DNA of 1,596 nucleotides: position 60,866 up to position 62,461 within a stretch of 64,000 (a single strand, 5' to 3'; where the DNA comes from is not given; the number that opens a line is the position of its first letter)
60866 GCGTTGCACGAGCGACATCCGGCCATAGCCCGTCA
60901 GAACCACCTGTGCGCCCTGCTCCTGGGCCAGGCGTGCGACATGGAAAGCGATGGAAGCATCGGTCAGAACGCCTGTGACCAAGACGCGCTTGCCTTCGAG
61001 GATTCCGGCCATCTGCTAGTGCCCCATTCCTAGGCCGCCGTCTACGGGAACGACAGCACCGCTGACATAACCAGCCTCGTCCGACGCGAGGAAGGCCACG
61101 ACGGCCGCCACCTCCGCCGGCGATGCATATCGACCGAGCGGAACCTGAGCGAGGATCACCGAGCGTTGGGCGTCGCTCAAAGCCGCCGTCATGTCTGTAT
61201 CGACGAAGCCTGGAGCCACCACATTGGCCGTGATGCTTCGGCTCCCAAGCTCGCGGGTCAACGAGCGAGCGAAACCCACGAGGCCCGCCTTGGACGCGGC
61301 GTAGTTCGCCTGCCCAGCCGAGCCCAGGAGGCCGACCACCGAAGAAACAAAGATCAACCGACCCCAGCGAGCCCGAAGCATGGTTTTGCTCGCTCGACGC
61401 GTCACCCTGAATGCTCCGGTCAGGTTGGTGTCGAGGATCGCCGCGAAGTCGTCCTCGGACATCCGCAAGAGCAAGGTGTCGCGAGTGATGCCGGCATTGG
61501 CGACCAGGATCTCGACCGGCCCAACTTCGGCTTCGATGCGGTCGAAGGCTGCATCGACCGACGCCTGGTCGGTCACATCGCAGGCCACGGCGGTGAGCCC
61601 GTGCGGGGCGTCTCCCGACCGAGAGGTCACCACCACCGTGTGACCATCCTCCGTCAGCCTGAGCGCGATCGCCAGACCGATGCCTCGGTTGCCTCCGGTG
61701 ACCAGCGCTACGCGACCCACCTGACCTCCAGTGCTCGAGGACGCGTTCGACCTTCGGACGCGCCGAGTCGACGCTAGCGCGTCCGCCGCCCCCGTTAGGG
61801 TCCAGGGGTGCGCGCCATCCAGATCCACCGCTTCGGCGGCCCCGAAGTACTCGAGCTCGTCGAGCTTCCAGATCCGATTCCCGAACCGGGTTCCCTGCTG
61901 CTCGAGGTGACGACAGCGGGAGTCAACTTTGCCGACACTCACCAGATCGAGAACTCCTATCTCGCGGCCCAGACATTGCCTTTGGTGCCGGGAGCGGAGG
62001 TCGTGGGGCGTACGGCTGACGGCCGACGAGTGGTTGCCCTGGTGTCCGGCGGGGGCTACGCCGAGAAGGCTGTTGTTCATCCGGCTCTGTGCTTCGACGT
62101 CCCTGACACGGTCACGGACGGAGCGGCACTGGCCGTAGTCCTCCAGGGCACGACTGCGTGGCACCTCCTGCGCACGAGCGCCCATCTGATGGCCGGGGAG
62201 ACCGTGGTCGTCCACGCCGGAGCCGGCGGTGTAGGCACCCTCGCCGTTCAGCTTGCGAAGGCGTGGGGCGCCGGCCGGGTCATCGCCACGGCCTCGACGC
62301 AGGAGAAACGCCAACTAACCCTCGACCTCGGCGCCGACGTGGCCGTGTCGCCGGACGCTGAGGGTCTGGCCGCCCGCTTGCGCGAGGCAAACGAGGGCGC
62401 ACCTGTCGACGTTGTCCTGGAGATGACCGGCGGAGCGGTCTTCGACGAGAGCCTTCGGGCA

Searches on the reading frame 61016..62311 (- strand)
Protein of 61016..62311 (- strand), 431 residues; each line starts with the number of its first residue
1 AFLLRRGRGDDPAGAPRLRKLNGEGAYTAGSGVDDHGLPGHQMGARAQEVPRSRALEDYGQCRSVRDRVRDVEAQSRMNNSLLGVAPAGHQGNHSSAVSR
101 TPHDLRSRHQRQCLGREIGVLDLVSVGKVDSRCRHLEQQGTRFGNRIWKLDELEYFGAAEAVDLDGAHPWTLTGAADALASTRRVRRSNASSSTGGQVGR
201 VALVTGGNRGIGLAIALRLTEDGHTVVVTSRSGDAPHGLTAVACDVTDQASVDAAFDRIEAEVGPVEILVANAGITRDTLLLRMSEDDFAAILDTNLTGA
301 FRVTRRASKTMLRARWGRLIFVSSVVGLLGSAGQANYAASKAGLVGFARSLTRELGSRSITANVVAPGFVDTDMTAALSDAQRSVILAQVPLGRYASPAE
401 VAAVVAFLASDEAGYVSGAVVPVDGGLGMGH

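Call 55: search_protein_families(library=pfam, proteins=[window:61016-62311:-], max_evalue=0.01)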
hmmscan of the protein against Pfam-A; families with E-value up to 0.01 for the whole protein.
window:61016-62311:- (431 aa): 5 families
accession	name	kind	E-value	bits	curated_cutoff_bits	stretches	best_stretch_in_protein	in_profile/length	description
PF13561.12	adh_short_C2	-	3.2e-57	194.3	27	1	208-427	5-235/236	Enoyl-(Acyl carrier protein) reductase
PF00106.31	adh_short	-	5.1e-53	179.9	26.6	1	200-381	1-193/195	short chain dehydrogenase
PF08659.16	KR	-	3.5e-20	73.1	22.6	1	202-353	3-165/180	KR domain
PF01370.27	Epimerase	-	1.7e-07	31.3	20.9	1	202-325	1-118/240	NAD dependent epimerase/dehydratase family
PF13460.12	NAD_binding_10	-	0.00035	20.9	27.2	1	206-406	1-178/184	NAD(P)H-binding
